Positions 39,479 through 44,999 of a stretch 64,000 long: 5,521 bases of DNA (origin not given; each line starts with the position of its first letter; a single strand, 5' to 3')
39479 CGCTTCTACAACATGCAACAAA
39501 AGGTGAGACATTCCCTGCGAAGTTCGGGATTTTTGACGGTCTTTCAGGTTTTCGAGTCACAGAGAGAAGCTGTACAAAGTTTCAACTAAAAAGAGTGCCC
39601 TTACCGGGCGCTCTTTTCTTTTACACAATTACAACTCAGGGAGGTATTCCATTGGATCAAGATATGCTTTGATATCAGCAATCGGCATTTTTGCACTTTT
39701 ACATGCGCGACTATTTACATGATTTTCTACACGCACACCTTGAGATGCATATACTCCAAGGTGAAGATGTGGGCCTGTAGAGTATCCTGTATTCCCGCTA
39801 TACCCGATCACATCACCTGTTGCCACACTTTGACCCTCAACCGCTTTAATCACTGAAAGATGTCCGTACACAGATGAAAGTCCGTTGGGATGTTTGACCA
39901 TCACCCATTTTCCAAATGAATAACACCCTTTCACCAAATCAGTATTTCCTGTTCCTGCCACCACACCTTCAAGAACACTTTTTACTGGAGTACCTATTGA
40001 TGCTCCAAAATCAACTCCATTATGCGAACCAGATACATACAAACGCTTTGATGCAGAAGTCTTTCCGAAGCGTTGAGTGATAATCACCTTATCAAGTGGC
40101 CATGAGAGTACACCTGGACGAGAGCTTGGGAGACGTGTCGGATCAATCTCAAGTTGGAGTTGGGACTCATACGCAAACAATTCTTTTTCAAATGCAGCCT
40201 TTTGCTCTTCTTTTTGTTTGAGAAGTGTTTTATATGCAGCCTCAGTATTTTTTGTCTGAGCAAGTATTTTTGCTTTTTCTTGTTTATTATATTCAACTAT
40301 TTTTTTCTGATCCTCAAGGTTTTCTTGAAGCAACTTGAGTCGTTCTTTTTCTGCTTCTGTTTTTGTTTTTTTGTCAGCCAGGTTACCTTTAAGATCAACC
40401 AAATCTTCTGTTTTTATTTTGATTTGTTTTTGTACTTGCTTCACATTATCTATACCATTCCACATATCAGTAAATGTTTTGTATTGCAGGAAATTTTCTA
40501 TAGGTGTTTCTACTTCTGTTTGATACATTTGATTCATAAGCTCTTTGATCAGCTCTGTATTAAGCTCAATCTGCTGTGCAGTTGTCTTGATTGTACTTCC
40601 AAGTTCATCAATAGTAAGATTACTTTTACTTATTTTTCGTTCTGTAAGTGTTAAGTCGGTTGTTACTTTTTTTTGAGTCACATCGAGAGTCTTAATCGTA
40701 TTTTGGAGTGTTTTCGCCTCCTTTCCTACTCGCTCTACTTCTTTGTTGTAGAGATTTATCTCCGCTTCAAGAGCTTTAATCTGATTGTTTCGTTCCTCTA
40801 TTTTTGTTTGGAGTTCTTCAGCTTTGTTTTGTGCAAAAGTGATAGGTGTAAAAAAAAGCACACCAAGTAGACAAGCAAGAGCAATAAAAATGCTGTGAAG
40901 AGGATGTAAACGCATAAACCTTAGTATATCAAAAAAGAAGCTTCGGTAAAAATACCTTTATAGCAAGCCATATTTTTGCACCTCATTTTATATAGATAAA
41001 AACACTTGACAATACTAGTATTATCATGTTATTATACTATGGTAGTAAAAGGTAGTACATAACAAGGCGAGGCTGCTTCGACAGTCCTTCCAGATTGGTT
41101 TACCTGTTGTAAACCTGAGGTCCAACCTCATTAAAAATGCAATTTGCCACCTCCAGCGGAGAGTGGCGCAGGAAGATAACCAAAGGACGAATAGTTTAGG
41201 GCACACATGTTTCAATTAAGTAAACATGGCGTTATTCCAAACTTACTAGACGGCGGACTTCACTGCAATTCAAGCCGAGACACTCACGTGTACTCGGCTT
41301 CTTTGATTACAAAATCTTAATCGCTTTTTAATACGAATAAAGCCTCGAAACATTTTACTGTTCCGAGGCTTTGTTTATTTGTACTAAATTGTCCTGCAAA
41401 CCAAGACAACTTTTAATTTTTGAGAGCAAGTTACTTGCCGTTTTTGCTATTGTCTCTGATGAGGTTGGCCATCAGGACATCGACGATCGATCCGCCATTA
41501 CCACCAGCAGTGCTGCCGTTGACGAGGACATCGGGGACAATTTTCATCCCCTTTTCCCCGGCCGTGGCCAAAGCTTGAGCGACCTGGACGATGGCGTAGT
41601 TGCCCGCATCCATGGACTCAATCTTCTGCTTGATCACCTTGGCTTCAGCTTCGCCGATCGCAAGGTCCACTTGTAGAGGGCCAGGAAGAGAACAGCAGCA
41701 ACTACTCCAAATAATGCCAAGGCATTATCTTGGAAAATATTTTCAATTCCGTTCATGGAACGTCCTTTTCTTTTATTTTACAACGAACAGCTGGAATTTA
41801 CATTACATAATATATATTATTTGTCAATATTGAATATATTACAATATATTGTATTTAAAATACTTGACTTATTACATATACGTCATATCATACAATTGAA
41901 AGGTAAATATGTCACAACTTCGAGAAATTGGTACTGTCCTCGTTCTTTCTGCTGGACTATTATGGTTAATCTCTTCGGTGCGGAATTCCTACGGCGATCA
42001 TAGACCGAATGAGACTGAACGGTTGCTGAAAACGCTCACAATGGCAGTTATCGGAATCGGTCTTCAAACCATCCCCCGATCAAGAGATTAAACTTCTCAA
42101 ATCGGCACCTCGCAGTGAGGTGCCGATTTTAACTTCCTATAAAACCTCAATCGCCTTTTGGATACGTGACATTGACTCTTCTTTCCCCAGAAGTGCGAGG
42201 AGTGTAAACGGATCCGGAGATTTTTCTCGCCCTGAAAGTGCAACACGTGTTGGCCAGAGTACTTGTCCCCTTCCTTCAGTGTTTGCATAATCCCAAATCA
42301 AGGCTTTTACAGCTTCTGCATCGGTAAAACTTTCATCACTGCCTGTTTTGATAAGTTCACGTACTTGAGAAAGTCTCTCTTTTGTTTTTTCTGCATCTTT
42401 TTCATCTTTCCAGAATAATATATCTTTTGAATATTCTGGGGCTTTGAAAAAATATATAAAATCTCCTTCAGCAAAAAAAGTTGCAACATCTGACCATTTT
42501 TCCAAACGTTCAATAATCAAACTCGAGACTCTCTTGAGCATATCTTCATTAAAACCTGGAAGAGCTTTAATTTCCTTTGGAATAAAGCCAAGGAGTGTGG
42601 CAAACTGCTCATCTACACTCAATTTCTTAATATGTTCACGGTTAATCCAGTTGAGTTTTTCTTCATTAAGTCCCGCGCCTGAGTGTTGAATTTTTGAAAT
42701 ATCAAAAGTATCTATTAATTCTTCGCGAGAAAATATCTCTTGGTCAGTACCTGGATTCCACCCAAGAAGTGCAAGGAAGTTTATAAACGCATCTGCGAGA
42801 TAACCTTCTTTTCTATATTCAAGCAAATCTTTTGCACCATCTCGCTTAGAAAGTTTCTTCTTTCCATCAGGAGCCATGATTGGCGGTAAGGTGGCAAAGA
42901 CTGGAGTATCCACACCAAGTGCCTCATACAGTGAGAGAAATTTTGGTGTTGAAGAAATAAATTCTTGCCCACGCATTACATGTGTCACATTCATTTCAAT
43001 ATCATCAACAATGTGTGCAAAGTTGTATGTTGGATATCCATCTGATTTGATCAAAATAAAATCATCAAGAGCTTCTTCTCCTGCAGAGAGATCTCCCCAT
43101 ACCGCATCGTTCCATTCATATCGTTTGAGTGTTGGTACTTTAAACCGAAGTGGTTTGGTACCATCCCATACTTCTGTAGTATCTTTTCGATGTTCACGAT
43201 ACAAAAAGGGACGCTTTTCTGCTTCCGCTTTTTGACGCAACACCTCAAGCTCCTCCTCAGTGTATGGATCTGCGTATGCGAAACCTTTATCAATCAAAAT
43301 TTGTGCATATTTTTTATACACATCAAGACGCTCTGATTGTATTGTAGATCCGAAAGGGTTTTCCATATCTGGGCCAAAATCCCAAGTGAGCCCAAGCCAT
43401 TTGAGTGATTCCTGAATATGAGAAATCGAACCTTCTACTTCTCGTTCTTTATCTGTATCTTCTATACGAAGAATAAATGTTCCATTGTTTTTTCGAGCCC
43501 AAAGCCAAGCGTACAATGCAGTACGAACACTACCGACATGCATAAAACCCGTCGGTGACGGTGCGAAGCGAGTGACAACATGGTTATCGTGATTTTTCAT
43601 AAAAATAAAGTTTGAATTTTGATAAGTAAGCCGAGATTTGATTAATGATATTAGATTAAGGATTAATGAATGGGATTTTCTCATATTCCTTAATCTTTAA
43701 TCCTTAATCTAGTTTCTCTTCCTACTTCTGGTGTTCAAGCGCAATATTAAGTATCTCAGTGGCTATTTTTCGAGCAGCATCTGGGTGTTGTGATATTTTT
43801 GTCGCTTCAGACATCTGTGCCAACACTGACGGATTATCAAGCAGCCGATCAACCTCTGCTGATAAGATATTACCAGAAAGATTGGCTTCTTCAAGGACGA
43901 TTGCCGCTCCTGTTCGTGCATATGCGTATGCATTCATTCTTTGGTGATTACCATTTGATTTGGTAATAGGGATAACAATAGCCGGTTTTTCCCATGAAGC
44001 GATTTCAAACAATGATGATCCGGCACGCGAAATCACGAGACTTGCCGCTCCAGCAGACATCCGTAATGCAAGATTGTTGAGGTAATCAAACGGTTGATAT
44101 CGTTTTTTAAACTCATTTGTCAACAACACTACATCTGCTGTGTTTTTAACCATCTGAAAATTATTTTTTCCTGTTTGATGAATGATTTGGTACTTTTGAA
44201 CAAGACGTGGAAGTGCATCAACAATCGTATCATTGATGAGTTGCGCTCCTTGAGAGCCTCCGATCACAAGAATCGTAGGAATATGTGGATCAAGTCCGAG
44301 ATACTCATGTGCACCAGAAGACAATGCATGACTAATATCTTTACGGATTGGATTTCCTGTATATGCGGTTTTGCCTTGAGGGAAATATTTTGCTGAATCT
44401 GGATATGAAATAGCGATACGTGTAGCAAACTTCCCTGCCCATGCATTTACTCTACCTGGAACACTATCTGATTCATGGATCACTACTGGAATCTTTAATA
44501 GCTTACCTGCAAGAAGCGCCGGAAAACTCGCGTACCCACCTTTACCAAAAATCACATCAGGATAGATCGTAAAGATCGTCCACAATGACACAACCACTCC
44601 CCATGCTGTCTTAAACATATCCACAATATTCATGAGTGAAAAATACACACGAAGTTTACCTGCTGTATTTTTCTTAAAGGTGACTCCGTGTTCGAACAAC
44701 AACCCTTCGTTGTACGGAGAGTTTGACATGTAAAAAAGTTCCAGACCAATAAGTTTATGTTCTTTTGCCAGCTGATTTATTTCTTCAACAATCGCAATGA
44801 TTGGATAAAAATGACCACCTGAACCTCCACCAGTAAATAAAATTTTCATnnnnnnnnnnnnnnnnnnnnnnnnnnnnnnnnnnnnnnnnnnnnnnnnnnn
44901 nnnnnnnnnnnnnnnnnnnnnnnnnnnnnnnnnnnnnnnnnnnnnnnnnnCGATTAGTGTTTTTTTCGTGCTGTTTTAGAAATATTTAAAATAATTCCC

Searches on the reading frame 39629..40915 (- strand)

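Call 66: search_protein_families(library=pfam, proteins=[window:39629-40915:-], max_evalue=0.001)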
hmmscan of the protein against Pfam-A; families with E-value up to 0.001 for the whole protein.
window:39629-40915:- (428 aa): 1 family
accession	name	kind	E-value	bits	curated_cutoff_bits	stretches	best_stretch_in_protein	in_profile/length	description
PF01551.29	Peptidase_M23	-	2.1e-25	89.1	28.7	1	297-390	2-89/96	Peptidase family M23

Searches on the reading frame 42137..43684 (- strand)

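Call 66: search_protein_families(library=pfam, proteins=[window:42137-43684:-], max_evalue=0.001)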
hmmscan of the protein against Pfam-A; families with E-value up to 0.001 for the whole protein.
window:42137-43684:- (515 aa): 2 families
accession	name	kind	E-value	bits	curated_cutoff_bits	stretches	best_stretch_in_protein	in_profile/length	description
PF00749.27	tRNA-synt_1c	-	2.7e-90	302.9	23.4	1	36-346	2-314/314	tRNA synthetases class I (E and Q), catalytic domain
PF19269.4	Anticodon_2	-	8.4e-20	72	23.6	1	376-512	10-141/141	Anticodon binding domain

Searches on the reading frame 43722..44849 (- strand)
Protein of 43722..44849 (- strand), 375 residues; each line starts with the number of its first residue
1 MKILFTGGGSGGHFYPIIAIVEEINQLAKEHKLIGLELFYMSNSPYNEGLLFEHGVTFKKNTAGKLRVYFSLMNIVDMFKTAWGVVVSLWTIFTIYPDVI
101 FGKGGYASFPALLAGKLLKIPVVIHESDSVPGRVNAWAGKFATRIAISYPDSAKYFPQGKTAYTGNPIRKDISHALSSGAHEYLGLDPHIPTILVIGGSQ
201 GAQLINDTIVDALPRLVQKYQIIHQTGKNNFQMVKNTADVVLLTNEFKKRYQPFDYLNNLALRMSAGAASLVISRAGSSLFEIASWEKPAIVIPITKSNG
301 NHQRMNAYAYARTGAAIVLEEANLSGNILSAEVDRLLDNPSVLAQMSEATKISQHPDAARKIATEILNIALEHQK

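Call 66: search_protein_families(library=pfam, proteins=[window:43722-44849:-], max_evalue=0.001)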
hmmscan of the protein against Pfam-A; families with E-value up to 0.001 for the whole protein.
window:43722-44849:- (375 aa): 2 families
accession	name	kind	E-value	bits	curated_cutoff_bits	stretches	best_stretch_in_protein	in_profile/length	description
PF04101.22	Glyco_tran_28_C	-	4.4e-36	124.9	22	1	192-361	1-165/166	Glycosyltransferase family 28 C-terminal domain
PF03033.26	Glyco_transf_28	-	4e-26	92.2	26.2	1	3-147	1-139/139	Glycosyltransferase family 28 N-terminal domain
